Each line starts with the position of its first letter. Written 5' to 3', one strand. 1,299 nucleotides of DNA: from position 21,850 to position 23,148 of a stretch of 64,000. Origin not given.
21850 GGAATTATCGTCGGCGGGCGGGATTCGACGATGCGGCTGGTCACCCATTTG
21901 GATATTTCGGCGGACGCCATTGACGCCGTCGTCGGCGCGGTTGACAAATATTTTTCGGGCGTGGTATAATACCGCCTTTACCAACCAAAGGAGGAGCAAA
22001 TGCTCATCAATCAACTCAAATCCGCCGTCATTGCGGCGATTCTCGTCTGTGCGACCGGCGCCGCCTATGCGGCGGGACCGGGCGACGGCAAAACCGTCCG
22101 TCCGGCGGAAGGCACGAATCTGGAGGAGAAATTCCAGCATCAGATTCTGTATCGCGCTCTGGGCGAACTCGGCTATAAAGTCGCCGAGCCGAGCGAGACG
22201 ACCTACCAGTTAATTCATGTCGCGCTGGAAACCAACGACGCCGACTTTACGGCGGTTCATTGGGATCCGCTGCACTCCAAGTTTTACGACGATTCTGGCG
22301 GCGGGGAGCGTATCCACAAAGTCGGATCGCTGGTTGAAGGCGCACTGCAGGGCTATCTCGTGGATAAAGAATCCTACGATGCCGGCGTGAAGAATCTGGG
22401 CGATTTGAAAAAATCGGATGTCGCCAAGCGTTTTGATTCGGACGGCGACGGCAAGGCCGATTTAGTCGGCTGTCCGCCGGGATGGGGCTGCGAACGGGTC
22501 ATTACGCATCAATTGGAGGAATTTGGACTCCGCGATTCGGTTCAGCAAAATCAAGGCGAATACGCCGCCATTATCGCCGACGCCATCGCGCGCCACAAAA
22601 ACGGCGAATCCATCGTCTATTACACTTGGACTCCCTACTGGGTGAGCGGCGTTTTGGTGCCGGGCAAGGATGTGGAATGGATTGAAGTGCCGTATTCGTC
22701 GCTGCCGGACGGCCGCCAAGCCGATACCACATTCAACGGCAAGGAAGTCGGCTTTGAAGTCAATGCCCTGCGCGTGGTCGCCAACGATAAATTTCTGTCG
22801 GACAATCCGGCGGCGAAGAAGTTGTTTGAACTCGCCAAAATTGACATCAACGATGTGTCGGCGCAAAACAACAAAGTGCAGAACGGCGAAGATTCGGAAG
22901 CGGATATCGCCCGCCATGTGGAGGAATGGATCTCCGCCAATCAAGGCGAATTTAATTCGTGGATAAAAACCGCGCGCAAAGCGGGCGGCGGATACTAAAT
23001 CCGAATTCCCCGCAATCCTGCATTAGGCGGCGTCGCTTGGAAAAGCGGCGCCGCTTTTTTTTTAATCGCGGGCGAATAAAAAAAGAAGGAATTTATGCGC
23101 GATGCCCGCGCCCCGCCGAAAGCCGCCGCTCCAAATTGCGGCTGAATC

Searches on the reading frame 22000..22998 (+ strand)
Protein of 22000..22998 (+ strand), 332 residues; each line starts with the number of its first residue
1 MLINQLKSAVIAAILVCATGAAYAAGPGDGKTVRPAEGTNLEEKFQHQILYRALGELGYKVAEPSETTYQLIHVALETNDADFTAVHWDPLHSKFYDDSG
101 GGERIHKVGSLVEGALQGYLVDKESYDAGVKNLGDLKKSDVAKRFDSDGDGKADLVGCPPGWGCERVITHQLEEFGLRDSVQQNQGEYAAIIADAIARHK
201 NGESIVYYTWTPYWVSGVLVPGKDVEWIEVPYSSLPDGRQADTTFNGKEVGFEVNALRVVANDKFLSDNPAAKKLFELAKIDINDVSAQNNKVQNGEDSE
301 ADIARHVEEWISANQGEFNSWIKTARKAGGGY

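Call 3: search_protein_families(library=pfam, proteins=[window:22000-22998:+])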
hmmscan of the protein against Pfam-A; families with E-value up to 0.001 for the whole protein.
window:22000-22998:+ (332 aa): 1 family
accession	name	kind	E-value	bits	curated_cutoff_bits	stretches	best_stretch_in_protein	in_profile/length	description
PF04069.17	OpuAC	-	1.2e-40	140.2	21.2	1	32-306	2-253/257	Substrate binding domain of ABC-type glycine betaine transport system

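Call 4: search_protein_families(library=ncbifam, proteins=[window:22000-22998:+])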
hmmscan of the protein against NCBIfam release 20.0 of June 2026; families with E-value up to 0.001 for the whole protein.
window:22000-22998:+ (332 aa): 2 families
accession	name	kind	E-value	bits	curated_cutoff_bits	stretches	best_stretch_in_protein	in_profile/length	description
NF008334.0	PRK11119.1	equivalog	1.1e-125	419.2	215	1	10-328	8-329/331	glycine betaine/L-proline ABC transporter substrate-binding protein ProX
TIGR03414.1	ABC_choline_bnd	subfamily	5e-12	45.7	379.05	1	54-326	32-276/291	choline ABC transporter substrate-binding protein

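Call 10: find_related_loci(query=window:22000-22998:+, collection=genome_contigs, flank=10000)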
Query window:22000-22998:+ (332 aa) in genome_contigs; peptide patterns used: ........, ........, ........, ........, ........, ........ (x = any residue, [..] = any of these).
600 stretches matched a pattern (row limit reached: there are more); 594 encode a relative of the query (tblastn E <= 1e-3); the best 80 are kept; 80 distinct loci.
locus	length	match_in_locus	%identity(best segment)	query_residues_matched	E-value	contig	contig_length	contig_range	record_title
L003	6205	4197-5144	70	13-328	1e-152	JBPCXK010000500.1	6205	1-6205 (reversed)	MAG: Gammaproteobacteria bacterium isolate MAG_seacave_114 S1Ck127_662256, whole genome shotgun sequence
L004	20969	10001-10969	67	8-328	8e-149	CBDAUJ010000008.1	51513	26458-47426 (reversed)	MAG: Arenicellales bacterium isolate d9931a99-d968-425b-8f46-6ba07adf8f38 genome assembly, contig: contig_8, whole genom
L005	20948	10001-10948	68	15-328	7e-149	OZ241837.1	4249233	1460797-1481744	MAG: Arenicellales bacterium isolate e136e302-b5bb-49f9-86ed-29cc4dfdc771 genome assembly, chromosome: 1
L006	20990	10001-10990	64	3-329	5e-147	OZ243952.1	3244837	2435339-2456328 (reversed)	MAG: Arenicellales bacterium isolate fb6db215-cce2-4ab8-810b-2160e42eb6f5 genome assembly, chromosome: 1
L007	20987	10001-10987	64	3-328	1e-146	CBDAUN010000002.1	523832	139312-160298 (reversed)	MAG: Arenicellales bacterium isolate 4b1a9172-e6ad-4a24-baea-051ab58f0616 genome assembly, contig: contig_2, whole genom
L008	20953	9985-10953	64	9-330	2e-144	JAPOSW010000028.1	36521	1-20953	MAG: Gammaproteobacteria bacterium isolate CAR2_bin_8 NODE_339_length_36521_cov_10.8635, whole genome shotgun sequence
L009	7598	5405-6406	64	1-330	4e-142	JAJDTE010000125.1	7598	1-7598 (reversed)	MAG: Gammaproteobacteria bacterium isolate jk18x11bins.53 k141_132814, whole genome shotgun sequence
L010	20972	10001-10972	63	1-322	4e-142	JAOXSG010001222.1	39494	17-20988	MAG: Cohaesibacter sp. isolate R2S4C5D_S45.004 k141_832094, whole genome shotgun sequence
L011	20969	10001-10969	62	1-322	4e-141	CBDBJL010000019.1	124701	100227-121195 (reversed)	MAG: Alphaproteobacteria bacterium isolate d9715cf2-d0c2-4383-a153-89bb734099c9 genome assembly, contig: contig_19, whol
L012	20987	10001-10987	62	3-328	2e-137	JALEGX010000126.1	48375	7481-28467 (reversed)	MAG: Rhodobacteraceae bacterium isolate HH_bin4 k97_135822, whole genome shotgun sequence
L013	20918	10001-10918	65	19-323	8e-137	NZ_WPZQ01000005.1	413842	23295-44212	Ruegeria arenilitoris strain HKCCD8929-2 NODE_5, whole genome shotgun sequence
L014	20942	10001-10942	61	9-322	9e-136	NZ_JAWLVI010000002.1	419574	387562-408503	Thioclava sp. A2 Scaffold2, whole genome shotgun sequence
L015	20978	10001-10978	61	5-329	6e-133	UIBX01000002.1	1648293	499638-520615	Rhizobiales bacterium isolate R129_I genome assembly, contig: contig_2, whole genome shotgun sequence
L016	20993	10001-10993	58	2-332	7e-132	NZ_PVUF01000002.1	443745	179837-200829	Tritonibacter scottomollicae strain DSM 25328 Ga0181014_102, whole genome shotgun sequence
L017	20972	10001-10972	60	5-327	4e-131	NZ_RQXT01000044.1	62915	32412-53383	Mesorhizobium tamadayense strain DSM 28320 44, whole genome shotgun sequence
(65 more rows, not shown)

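Call 33: find_homologous_proteins(query=window:22000-22998:+, max_evalue=1e-100)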
Query window:22000-22998:+ (332 aa): 1272 proteins with E <= 1e-100 among 8000 candidates; the best 120 are listed.
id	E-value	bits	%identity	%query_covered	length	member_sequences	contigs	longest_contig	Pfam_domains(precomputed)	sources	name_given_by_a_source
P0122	2.3e-222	755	100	100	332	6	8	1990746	PF04069.18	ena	-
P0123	4.0e-175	600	80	99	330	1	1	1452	PF04069.18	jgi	jgi:glycine betaine/proline transport system substrate-binding protein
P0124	1.5e-167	575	81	91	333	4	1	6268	PF04069.18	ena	-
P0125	2.0e-166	571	80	91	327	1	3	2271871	PF04069.18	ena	-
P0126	6.6e-166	570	80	91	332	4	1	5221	PF04069.18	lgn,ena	-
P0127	1.0e-165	569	79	91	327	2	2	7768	PF04069.18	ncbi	ncbi:MAG: glycine betaine/L-proline ABC transporter substrate-binding protein ProX [Gammaproteobacte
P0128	1.1e-163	562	79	91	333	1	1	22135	PF04069.18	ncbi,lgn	-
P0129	5.0e-163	560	78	91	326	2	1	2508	PF04069.18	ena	-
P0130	7.1e-163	560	79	90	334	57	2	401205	PF04069.18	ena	-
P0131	9.2e-157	540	75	91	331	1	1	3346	PF04069.18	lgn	-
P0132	2.1e-156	539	71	98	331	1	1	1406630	PF04069.18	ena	-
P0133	3.1e-154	531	74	92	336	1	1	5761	PF04069.18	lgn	-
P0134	1.8e-153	529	73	90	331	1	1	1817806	PF04069.18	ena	-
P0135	1.9e-153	529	70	98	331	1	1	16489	PF04069.18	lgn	-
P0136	1.9e-152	526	69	98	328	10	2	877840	PF04069.18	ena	-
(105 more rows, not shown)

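Call 34: find_encoding_contigs(protein=P0125, flank=10000, max_places=3)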
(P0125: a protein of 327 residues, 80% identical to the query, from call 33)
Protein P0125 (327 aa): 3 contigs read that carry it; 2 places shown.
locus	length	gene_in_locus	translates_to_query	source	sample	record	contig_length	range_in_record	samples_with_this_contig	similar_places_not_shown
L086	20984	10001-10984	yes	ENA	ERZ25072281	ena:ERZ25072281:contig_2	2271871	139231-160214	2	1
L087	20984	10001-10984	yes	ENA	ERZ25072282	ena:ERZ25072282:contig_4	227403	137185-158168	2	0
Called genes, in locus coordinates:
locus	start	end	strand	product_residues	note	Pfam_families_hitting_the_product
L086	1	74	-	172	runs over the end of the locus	-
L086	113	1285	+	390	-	PF00364:Biotin_lipoyl, PF25997:BSH_YhbJ (weak), PF02817:E3_binding, PF00198:2-oxoacid_dh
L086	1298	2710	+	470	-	PF00890:FAD_binding_2 (weak), PF01134:GIDA (weak), PF01262:AlaDh_PNT_C (faint), PF01494:FAD_binding_3 (faint), PF03486:HI0933_like (faint), PF07992:Pyr_redox_2, PF00070:Pyr_redox, PF02852:Pyr_redox_dim, +2 more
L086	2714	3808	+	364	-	PF03969:AFG1_ATPase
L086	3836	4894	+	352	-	PF00005:ABC_tran, PF13304:AAA_21 (faint)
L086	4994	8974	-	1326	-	PF02384:N6_Mtase (faint), PF07669:Eco57I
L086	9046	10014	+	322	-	PF00528:BPD_transp_1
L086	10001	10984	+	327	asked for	PF04069:OpuAC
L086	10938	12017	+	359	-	-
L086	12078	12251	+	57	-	-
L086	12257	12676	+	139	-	PF01850:PIN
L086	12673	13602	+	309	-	PF01073:3Beta_HSD, PF01370:Epimerase, PF02719:Polysacc_synt_2, PF04321:RmlD_sub_bind, PF16363:GDP_Man_Dehyd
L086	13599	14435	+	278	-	PF01557:FAA_hydrolase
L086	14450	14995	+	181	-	PF05063:MT-A70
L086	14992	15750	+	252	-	PF00106:adh_short, PF01370:Epimerase (faint), PF13561:adh_short_C2, PF08659:KR (weak), PF23441:SDR (faint)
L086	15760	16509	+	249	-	PF00106:adh_short, PF01370:Epimerase (weak), PF08659:KR, PF13561:adh_short_C2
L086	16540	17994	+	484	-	PF00171:Aldedh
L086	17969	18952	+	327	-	PF01244:Peptidase_M19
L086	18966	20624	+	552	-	-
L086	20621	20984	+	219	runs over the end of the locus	PF12525:DUF3726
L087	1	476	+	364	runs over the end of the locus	PF03969:AFG1_ATPase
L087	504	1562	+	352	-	PF00005:ABC_tran, PF13304:AAA_21 (faint)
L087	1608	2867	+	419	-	PF01170:UPF0020, PF01555:N6_N4_Mtase (weak)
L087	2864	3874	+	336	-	-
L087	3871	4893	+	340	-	PF01555:N6_N4_Mtase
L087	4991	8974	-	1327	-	PF02384:N6_Mtase (faint), PF07669:Eco57I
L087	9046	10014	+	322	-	PF00528:BPD_transp_1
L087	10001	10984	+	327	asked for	PF04069:OpuAC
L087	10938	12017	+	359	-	-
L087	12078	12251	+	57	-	-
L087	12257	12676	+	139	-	PF01850:PIN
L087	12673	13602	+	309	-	PF01073:3Beta_HSD, PF01370:Epimerase, PF02719:Polysacc_synt_2, PF04321:RmlD_sub_bind, PF16363:GDP_Man_Dehyd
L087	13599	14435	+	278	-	PF01557:FAA_hydrolase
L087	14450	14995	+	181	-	PF05063:MT-A70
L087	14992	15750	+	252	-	PF00106:adh_short, PF01370:Epimerase (faint), PF13561:adh_short_C2, PF08659:KR (weak), PF23441:SDR (faint)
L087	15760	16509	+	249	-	PF00106:adh_short, PF01370:Epimerase (weak), PF08659:KR, PF13561:adh_short_C2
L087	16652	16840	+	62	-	-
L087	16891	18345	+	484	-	PF00171:Aldedh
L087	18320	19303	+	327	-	PF01244:Peptidase_M19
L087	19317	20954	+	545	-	-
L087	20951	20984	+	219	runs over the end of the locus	PF12525:DUF3726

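Call 35: find_encoding_contigs(protein=P0130, flank=10000, max_places=2)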
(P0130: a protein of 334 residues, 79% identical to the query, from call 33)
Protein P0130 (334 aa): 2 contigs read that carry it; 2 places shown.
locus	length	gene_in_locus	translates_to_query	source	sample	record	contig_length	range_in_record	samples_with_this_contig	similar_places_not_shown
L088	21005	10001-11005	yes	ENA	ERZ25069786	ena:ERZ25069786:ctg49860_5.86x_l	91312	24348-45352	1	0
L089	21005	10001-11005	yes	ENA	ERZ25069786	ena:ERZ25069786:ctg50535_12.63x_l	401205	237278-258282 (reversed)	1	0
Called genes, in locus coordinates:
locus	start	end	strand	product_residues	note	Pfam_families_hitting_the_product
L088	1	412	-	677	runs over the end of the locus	PF13623:SurA_N_2, PF13624:SurA_N_3, PF00639:Rotamase, PF13145:Rotamase_2, PF13616:Rotamase_3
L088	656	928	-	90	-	PF00216:Bac_DNA_binding, PF18291:HU-HIG (weak)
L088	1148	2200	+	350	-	PF02574:S-methyl_trans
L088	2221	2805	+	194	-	PF01694:Rhomboid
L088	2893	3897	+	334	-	-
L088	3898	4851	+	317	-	PF01073:3Beta_HSD, PF01370:Epimerase, PF02719:Polysacc_synt_2, PF04321:RmlD_sub_bind, PF16363:GDP_Man_Dehyd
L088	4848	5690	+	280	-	PF01557:FAA_hydrolase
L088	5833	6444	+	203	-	PF00106:adh_short, PF13561:adh_short_C2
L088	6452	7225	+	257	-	PF00106:adh_short, PF08659:KR, PF13561:adh_short_C2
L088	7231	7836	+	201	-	PF01810:LysE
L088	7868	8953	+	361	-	PF00005:ABC_tran, PF13304:AAA_21 (faint)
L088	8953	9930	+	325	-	PF00528:BPD_transp_1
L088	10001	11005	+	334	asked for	PF04069:OpuAC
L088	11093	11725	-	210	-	PF01694:Rhomboid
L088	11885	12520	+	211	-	-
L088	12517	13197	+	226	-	-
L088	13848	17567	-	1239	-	-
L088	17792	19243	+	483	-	PF07731:Cu-oxidase_2 (faint), PF07732:Cu-oxidase_3, PF00034:Cytochrom_C, PF13442:Cytochrome_CBB3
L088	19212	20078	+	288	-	PF03781:FGE-sulfatase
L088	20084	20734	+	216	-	PF02630:SCO1-SenC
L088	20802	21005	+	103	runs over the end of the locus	-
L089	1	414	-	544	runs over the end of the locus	PF13623:SurA_N_2, PF13624:SurA_N_3, PF00639:Rotamase, PF13145:Rotamase_2, PF13616:Rotamase_3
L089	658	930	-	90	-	PF00216:Bac_DNA_binding, PF18291:HU-HIG (weak)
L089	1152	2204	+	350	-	PF02574:S-methyl_trans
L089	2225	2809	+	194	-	PF01694:Rhomboid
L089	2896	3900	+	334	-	-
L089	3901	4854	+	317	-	PF01073:3Beta_HSD, PF01370:Epimerase, PF02719:Polysacc_synt_2, PF04321:RmlD_sub_bind, PF16363:GDP_Man_Dehyd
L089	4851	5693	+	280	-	PF01557:FAA_hydrolase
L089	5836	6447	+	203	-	PF00106:adh_short, PF13561:adh_short_C2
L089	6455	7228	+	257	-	PF00106:adh_short, PF08659:KR, PF13561:adh_short_C2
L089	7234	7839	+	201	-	PF01810:LysE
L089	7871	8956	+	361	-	PF00005:ABC_tran, PF13304:AAA_21 (faint)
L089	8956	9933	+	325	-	PF00528:BPD_transp_1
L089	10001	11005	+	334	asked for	PF04069:OpuAC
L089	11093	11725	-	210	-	PF01694:Rhomboid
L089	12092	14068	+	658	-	PF07732:Cu-oxidase_3, PF00115:COX1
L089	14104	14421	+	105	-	PF13442:Cytochrome_CBB3 (weak), PF00034:Cytochrom_C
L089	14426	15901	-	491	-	PF20154:LNT_N, PF00795:CN_hydrolase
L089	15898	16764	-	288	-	PF00571:CBS, PF03471:CorC_HlyC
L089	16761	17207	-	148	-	PF02130:YbeY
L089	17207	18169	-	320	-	PF02562:PhoH, PF13604:AAA_30 (weak), PF13245:AAA_19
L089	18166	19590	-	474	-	PF00919:UPF0004, PF04055:Radical_SAM, PF01938:TRAM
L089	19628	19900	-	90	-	-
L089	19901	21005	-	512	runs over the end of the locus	PF00682:HMGL-like, PF22617:HCS_D2, PF08502:LeuA_dimer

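Call 36: find_encoding_contigs(protein=P0134, flank=10000, max_places=2)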
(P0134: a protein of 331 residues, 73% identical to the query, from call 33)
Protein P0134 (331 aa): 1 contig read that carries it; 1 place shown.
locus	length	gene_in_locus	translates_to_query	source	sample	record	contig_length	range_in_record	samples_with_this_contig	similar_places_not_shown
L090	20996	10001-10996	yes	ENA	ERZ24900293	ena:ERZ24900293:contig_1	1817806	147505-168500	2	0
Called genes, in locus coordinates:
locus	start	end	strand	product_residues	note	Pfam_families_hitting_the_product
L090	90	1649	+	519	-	PF20656:MS_N, PF01274:MS_TIM-barrel, PF03328:HpcH_HpaI (weak), PF20659:MS_C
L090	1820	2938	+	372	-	PF06155:GBBH-like_N, PF02668:TauD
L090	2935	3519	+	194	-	PF01966:HD (weak)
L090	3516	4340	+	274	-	PF00149:Metallophos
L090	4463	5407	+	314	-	PF03328:HpcH_HpaI, PF15617:C-C_Bond_Lyase (faint), PF22484:DUF6986 (weak)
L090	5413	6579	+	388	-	PF08442:ATP-grasp_2, PF13549:ATP-grasp_5, PF24948:Citrate_synth_N, PF00549:Ligase_CoA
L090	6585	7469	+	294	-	PF02629:CoA_binding, PF00549:Ligase_CoA, PF13607:Succ_CoA_lig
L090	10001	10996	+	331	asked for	PF04069:OpuAC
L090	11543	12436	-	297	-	PF06537:DHOR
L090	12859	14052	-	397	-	PF05940:NnrS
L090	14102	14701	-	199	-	-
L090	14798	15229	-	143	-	PF14347:DUF4399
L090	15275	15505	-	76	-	PF11534:HTHP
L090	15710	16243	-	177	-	-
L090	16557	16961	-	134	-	PF00903:Glyoxalase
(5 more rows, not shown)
